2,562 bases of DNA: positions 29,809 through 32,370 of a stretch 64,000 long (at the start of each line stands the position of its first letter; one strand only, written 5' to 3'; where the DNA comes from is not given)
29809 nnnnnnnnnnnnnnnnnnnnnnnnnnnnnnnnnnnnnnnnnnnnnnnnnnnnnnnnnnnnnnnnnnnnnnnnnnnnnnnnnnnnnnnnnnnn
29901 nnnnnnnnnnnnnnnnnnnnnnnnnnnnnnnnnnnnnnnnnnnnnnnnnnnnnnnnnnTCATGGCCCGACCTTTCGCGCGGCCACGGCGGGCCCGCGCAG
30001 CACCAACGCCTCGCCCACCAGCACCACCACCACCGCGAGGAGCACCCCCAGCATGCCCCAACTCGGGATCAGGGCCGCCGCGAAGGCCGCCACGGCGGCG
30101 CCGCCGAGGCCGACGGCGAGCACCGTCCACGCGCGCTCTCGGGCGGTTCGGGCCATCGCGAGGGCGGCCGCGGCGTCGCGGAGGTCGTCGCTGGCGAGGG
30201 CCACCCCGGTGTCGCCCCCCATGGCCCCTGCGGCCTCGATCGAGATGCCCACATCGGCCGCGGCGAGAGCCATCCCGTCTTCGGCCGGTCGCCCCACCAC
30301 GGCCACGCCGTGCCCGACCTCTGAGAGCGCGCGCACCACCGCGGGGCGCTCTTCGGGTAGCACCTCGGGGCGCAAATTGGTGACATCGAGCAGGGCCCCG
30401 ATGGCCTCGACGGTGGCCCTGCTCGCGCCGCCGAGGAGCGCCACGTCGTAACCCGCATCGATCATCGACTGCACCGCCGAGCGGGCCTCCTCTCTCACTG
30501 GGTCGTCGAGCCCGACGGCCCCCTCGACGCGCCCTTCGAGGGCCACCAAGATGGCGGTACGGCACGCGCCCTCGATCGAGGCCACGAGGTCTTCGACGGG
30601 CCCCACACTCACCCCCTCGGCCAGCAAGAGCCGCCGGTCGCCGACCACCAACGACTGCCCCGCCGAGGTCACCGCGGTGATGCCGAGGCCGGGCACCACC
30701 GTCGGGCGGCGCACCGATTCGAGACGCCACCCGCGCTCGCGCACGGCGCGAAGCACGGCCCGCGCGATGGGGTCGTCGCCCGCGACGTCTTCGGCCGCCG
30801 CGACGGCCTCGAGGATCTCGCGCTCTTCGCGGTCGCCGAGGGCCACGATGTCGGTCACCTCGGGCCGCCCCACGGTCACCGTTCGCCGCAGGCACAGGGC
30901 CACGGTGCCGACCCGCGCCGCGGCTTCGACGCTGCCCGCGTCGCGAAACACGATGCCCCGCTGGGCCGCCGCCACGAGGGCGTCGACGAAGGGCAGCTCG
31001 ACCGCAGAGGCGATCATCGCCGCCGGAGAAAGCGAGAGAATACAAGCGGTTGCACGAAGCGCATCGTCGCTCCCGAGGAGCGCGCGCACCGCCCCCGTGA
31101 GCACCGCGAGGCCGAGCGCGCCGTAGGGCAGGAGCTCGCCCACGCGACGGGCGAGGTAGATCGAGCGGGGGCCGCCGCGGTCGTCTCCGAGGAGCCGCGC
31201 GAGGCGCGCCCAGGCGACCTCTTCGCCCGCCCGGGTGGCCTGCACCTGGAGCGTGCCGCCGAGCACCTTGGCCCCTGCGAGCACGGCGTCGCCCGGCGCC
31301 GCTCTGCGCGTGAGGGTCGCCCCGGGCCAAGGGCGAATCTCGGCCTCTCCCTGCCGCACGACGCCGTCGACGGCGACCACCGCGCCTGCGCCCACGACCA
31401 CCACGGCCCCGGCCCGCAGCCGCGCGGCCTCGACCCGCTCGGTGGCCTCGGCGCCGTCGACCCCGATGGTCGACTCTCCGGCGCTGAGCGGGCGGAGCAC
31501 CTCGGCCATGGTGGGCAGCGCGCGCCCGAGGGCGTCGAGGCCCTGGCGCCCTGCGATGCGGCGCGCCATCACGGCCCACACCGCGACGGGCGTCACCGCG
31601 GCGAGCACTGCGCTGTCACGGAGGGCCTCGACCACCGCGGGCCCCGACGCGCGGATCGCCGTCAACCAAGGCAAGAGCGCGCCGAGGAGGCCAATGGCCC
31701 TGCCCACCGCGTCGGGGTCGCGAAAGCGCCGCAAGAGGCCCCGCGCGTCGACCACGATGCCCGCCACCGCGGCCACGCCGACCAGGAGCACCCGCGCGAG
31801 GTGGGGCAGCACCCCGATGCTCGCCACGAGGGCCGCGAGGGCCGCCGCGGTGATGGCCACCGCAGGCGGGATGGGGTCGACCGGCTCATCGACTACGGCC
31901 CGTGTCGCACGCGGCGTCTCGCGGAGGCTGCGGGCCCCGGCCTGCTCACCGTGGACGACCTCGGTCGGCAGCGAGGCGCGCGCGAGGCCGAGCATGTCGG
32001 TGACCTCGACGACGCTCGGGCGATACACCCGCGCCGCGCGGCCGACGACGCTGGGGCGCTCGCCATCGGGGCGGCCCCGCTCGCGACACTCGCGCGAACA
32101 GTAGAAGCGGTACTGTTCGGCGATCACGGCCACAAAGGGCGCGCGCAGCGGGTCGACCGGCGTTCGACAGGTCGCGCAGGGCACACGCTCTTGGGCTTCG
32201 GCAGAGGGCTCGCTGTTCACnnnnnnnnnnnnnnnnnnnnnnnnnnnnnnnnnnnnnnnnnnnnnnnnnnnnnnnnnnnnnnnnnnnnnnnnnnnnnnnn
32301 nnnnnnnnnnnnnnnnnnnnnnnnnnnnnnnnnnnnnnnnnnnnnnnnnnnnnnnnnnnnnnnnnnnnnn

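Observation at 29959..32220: P1B-type ATPase homologue with all catalytic and transport motifs degenerate (a likely pseudo-ATPase) and a TRASH-like N-terminus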

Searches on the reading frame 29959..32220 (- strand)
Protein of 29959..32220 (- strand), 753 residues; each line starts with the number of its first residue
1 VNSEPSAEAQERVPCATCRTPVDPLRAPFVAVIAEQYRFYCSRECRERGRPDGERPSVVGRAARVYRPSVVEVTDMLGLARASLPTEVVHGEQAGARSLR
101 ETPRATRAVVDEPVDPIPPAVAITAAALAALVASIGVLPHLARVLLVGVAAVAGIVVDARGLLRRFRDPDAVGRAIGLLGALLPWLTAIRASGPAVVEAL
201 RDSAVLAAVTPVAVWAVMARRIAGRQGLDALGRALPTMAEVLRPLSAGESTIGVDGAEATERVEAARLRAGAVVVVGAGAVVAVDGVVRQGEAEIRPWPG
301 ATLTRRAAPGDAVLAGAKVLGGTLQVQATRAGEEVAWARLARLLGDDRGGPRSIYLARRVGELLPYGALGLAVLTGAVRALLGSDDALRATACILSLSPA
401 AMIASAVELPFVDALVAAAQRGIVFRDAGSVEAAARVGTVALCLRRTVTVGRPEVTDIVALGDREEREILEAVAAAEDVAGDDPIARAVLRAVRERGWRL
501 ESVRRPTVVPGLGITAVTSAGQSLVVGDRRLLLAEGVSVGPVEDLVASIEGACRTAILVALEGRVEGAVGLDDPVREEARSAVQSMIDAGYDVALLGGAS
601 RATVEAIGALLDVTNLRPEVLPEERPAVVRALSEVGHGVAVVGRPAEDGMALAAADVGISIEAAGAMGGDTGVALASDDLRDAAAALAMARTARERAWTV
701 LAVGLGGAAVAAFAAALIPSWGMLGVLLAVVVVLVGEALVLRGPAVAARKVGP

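Call 3: search_protein_families(library=pfam, proteins=[window:29959-32220:-], max_evalue=1)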
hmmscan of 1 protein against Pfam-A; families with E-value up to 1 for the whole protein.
window:29959-32220:- (753 aa): 5 families
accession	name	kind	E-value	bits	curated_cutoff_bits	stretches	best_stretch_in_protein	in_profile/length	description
PF00122.25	E1-E2_ATPase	-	8.3e-12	45.4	28.1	1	258-405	13-166/181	E1-E2 ATPase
PF00702.32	Hydrolase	-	6.8e-09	36.8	26.4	1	447-656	11-191/191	haloacid dehalogenase-like hydrolase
PF24461.1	DUF7576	-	0.0087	16.3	27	1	10-48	15-57/60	Family of unknown function (DUF7576)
PF20910.2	TDP-43_C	-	0.17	12.8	27.9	1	697-727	44-74/105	TAR DNA-binding protein 43, C-terminal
PF01753.24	zf-MYND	-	0.26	11.8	22.7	1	12-49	11-31/39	MYND finger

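Call 4: search_protein_families(library=ncbifam, proteins=[window:29959-32220:-], max_evalue=1)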
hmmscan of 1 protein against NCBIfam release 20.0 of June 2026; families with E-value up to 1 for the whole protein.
window:29959-32220:- (753 aa): 18 families
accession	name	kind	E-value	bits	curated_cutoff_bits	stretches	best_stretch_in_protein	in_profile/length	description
TIGR01525.1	ATPase-IB_hvy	subfamily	3.2e-60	204.6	346.25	1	236-733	54-551/560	heavy metal translocating P-type ATPase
NF007952.0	PRK10671.1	equivalog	1.7e-38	132.4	1316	1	257-733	334-813/838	copper-exporting P-type ATPase CopA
TIGR01512.1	ATPase-IB2_Cd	subfamily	1.1e-37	129.9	313.5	2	258-501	59-291/494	cadmium family heavy metal-translocating P-type ATPase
TIGR01511.1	ATPase-IB1_Cu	subfamily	1.6e-33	116.4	397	1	260-733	86-534/542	copper-translocating P-type ATPase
NF008262.1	PRK11033.1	equivalog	3.2e-28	98.6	1005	1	258-732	240-712/731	zinc/cadmium/mercury/lead-transporting ATPase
NF033775.1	P_type_ZntA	exception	6.4e-24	84.3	1240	1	258-732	245-713/732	Zn(II)/Cd(II)/Pb(II) translocating P-type ATPase ZntA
TIGR01494.1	ATPase_P-type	subfamily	2.7e-19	69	62.3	2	554-718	306-463/478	HAD-IC family P-type ATPase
TIGR01497.1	kdpB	equivalog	8.3e-08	30.8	527.9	1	257-664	113-536/675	potassium-transporting ATPase subunit KdpB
TIGR01522.1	ATPase-IIA2_Ca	equivalog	1.6e-06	26.2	798.3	2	565-613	491-539/854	calcium-transporting P-type ATPase, PMR1-type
TIGR01647.1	ATPase-IIIA_H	equivalog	4.4e-06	25.2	615.5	2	619-706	517-607/755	plasma-membrane proton-efflux P-type ATPase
TIGR01657.1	P-ATPase-V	hypoth_equivalog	1e-05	23.3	618.25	1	573-666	736-832/1055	ATP13A2 family polyamine export P-type ATPase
NF010609.0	PRK14010.1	equivalog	1.3e-05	23.7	1323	1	542-670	409-536/673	K(+)-transporting ATPase subunit B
TIGR01524.1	ATPase-IIIB_Mg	equivalog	5.2e-05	21.3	610.75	1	614-668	580-634/867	magnesium-translocating P-type ATPase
TIGR01517.1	ATPase-IIB_Ca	equivalog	0.00039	18.7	507.05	2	627-666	618-656/882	calcium-translocating P-type ATPase, PMCA-type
NF011702.0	PRK15122.1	subfamily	0.00084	17.4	975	1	621-666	626-671/907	magnesium-translocating P-type ATPase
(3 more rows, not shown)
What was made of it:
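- On P1B-type heavy-metal P-type ATPase (TIGR01525 / TC 3.A.3.5-6): The generic Pfam domains and TIGR01494 (69 against 62.3) pass (calls 3, 4).
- Closest known: P1B-1 Cu. Different: The score falls below the NCBIfam family cutoff (call 4).
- Checked: TIGR01525 (heavy-metal P-type ATPase) scores 204.6 bits, below its 346 cutoff (calls 3, 4).
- The score is below the NCBIfam cutoff (call 4).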

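Call 5: search_solved_structures(query=window:29959-32220:-, max_evalue=0.01, show_alignments=2)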
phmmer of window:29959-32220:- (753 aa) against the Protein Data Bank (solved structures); distinct sequences matched with E-value up to 0.01: 32.
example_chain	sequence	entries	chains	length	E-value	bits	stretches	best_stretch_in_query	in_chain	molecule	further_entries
3j08_A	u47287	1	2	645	3.9e-41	144.9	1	242-723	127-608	copper-exporting P-type ATPase A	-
7r0g_A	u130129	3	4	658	4.4e-41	144.7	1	242-723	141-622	Putative copper-exporting P-type ATPase A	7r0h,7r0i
3j09_A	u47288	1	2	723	8e-41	143.9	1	242-723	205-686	copper-exporting P-type ATPase A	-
3a1e_A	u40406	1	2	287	3.3e-33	118.7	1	418-693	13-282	Probable copper-exporting P-type ATPase A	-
3a1c_A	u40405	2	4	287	3.4e-33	118.7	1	418-693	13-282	Probable copper-exporting P-type ATPase A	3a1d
2b8e_A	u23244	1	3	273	7.1e-32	114.3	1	427-694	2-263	cation-transporting ATPase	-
3rfu_A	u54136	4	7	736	1.5e-31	113.3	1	222-729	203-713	Copper efflux ATPase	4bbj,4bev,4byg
7si3_A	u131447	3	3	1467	4.6e-28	101.7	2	520-711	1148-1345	P-type Cu(+) transporter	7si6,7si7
7qbz_A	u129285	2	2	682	2.4e-27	99.3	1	300-719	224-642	Cadmium translocating P-type ATPase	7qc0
7xuk_A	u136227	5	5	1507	8.8e-27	97.5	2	523-712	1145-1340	Copper-transporting ATPase 2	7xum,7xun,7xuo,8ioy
8q75_A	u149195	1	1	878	2.5e-25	92.7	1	238-723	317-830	Copper-transporting ATPase HMA4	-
8q73_A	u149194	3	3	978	3.1e-25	92.4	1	238-723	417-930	Copper-transporting ATPase HMA4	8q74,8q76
3skx_A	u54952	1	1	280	1.3e-23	87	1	426-693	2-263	Copper-exporting P-type ATPase B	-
3sky_A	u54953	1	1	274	2.2e-23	86.3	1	426-692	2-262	Copper-exporting P-type ATPase B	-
4umv_A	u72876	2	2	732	1.9e-15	60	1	258-732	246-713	ZINC-TRANSPORTING ATPASE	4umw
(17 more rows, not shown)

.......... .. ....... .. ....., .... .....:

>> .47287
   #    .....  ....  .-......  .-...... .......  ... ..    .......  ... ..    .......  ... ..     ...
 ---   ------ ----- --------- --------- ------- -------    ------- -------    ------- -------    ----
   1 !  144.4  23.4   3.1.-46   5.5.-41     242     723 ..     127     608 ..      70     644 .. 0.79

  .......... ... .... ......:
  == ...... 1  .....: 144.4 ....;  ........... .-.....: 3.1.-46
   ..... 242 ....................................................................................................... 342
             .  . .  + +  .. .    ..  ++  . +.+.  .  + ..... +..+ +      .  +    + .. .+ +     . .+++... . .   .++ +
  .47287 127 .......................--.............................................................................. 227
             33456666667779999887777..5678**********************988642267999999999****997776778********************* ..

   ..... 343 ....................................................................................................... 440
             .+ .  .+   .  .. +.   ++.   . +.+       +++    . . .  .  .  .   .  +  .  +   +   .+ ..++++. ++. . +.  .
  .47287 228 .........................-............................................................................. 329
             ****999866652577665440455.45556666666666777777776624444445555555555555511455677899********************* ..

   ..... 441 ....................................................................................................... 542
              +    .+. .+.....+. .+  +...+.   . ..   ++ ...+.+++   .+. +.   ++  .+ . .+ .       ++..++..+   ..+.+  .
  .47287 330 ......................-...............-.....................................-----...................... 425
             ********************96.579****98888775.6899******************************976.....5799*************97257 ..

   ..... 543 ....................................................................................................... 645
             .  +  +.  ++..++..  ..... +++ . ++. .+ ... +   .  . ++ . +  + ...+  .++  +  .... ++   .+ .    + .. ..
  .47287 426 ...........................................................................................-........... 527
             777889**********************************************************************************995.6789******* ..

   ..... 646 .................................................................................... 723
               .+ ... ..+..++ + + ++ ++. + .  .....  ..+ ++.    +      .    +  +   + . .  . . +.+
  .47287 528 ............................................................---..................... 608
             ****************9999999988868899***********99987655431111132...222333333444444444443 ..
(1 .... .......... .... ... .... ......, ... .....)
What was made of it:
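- Checked: The best PDB sequence match is AfCopA at 4e-41 over residues 242-723 (call 5).
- Sequence homology to P-type ATPases (calls 3, 4, 5).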

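Call 6: find_homologous_proteins(query=window:29959-32220:-, max_evalue=1e-10)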
Query window:29959-32220:- (753 aa): 87 proteins with E <= 1e-10 among 8000 candidates.
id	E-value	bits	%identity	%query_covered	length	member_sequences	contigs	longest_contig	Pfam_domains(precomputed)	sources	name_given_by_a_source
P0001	0.0e+0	1517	100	100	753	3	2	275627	PF00702.33,PF00122.26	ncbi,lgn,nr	ncbi:MAG: cation-translocating P-type ATPase [Myxococcales bacterium]|nr:cation-translocating P-type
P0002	0.0e+0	1067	72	99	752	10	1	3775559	PF00702.33,PF00122.26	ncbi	-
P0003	2.6e-275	934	73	90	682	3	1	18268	PF00702.33,PF00122.26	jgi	-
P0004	1.7e-226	772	58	98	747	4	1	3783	PF00702.33,PF00122.26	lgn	-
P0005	7.2e-226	770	58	98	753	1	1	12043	PF00702.33,PF00122.26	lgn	-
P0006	4.4e-223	761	58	98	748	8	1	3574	PF00702.33,PF00122.26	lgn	-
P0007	5.0e-223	761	58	98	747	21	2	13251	PF00702.33,PF00122.26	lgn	-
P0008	1.4e-222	760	56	97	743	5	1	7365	PF00702.33,PF00122.26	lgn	-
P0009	3.6e-221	755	56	99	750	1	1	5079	PF00702.33,PF00122.26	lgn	-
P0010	5.7e-221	754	57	98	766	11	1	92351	PF00702.33,PF00122.26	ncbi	-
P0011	5.2e-219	748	56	98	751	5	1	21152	PF00702.33,PF00122.26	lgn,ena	-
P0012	5.4e-219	748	57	98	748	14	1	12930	PF00702.33,PF00122.26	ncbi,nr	ncbi:MAG: cation-translocating P-type ATPase [Deltaproteobacteria bacterium]|nr:cation-translocating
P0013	1.3e-215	737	55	95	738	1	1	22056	PF00702.33,PF00122.26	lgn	-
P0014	1.7e-215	736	57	98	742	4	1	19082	PF00702.33,PF00122.26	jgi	jgi:cation transport ATPase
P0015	3.5e-215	735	58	98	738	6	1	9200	PF00702.33,PF00122.26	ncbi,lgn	-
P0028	9.4e-142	492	52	72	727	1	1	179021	PF00702.33,PF00122.26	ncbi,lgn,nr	ncbi:MAG: cation-translocating P-type ATPase [Deltaproteobacteria bacterium]|nr:cation-translocating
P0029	7.1e-132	460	43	99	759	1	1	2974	PF00702.33,PF00122.26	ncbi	ncbi:MAG: HAD-IC family P-type ATPase [Deltaproteobacteria bacterium]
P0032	5.1e-79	285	41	60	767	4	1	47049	PF00702.33,PF00122.26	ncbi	-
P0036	1.4e-71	260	40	56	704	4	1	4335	PF00702.33,PF00122.26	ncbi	ncbi:MAG TPA: HAD-IC family P-type ATPase, partial [Polyangiaceae bacterium]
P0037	3.5e-70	256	40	61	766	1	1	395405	PF00702.33,PF00122.26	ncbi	-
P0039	2.0e-68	250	40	65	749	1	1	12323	PF00702.33,PF00122.26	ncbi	ncbi:MAG: HAD family hydrolase [Pseudomonadota bacterium]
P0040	3.1e-68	249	41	58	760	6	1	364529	PF00702.33,PF00122.26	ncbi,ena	-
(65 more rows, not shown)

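Call 12: find_encoding_contigs(protein=P0002, flank=8000, max_places=2)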
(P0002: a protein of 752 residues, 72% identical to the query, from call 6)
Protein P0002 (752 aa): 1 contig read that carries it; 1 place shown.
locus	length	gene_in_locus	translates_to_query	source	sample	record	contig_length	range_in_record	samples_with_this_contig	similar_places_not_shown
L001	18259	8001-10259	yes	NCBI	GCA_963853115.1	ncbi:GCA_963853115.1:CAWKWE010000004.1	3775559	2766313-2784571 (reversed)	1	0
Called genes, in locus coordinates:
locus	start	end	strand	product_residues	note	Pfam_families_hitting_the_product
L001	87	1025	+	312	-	PF01370:Epimerase, PF16363:GDP_Man_Dehyd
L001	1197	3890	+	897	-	-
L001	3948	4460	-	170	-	-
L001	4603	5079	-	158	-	PF02130:YbeY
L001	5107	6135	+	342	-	PF13180:PDZ_2, PF17820:PDZ_6 (weak)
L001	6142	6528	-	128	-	-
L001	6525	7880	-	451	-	-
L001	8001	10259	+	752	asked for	PF00122:E1-E2_ATPase (weak), PF00702:Hydrolase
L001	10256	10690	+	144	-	PF00293:NUDIX, PF14815:NUDIX_4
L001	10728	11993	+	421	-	PF00994:MoCF_biosynth, PF18146:CinA_KH, PF02464:CinA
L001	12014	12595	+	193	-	PF02834:LigT_PEase, PF13563:2_5_RNA_ligase2, PF02834:LigT_PEase (weak)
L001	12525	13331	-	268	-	-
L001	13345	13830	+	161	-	PF00154:RecA_N, PF21096:RecA_C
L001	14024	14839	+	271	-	-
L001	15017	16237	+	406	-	PF25917:BSH_RND, PF25881:HH_YBHG, PF25954:Beta-barrel_RND_2, PF25967:RND-MFP_C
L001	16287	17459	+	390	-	PF12704:MacB_PCD, PF02687:FtsX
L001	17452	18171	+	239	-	PF02463:SMC_N (faint), PF13481:AAA_25 (faint), PF00005:ABC_tran, PF13304:AAA_21 (faint)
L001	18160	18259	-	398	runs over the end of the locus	PF00144:Beta-lactamase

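Call 13: find_encoding_contigs(protein=P0010, flank=8000, max_places=2)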
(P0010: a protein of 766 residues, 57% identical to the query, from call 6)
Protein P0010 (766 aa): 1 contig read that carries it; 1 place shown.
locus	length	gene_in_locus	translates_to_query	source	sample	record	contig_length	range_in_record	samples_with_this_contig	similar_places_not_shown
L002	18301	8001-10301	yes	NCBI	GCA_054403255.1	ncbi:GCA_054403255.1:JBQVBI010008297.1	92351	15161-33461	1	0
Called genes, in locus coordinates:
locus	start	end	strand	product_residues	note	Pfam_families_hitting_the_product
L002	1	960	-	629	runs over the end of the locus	PF13717:Zn_ribbon_4, PF14237:GYF_2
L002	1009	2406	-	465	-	PF05157:MshEN, PF07719:TPR_2 (faint), PF00072:Response_reg, PF13432:TPR_16 (weak)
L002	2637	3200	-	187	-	-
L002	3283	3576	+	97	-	-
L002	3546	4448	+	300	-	-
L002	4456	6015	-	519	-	PF00890:FAD_binding_2 (faint), PF01266:DAO (faint), PF01593:Amino_oxidase, PF03486:HI0933_like (faint), PF13450:NAD_binding_8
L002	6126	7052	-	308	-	PF01370:Epimerase, PF04321:RmlD_sub_bind (weak)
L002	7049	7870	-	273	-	PF01553:Acyltransferase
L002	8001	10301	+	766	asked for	PF00122:E1-E2_ATPase, PF00702:Hydrolase (weak)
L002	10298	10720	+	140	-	PF00293:NUDIX, PF14815:NUDIX_4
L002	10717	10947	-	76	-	PF01106:NifU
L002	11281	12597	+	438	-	PF03734:YkuD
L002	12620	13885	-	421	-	-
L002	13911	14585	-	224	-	-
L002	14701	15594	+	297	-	PF00378:ECH_1, PF16113:ECH_2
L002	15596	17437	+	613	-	-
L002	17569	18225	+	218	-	PF13489:Methyltransf_23, PF08241:Methyltransf_11, PF08242:Methyltransf_12, PF13649:Methyltransf_25, PF13847:Methyltransf_31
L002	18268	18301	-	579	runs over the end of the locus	-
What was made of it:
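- It is absent beside the gene in the closest relatives L001 and L002 (calls 12, 13).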

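Call 14: find_encoding_contigs(protein=P0040, flank=8000, max_places=2)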
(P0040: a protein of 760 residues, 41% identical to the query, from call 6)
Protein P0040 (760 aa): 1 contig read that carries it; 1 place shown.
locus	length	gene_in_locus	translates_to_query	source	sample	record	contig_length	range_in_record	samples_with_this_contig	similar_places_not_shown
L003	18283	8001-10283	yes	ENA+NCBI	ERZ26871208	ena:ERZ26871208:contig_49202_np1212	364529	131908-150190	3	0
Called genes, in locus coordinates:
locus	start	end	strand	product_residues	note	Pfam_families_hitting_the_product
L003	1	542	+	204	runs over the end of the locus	PF00072:Response_reg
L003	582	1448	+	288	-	PF00248:Aldo_ket_red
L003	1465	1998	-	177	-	-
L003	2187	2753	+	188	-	PF02130:YbeY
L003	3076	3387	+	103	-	PF00216:Bac_DNA_binding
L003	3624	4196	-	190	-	PF13505:OMP_b-brl (weak)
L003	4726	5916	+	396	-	PF01472:PUA (weak), PF17785:PUA_3, PF13649:Methyltransf_25 (faint), PF10672:Methyltrans_SAM, PF03602:Cons_hypoth95 (weak), PF05175:MTS (weak), PF13847:Methyltransf_31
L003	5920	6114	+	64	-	-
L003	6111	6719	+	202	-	-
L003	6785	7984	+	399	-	PF00202:Aminotran_3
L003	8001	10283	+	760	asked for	PF00122:E1-E2_ATPase, PF00702:Hydrolase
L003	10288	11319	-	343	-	PF00069:Pkinase, PF07714:PK_Tyr_Ser-Thr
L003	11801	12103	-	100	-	-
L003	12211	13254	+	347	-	PF01965:DJ-1_PfpI, PF00165:HTH_AraC (faint), PF12833:HTH_18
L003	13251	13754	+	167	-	PF01475:FUR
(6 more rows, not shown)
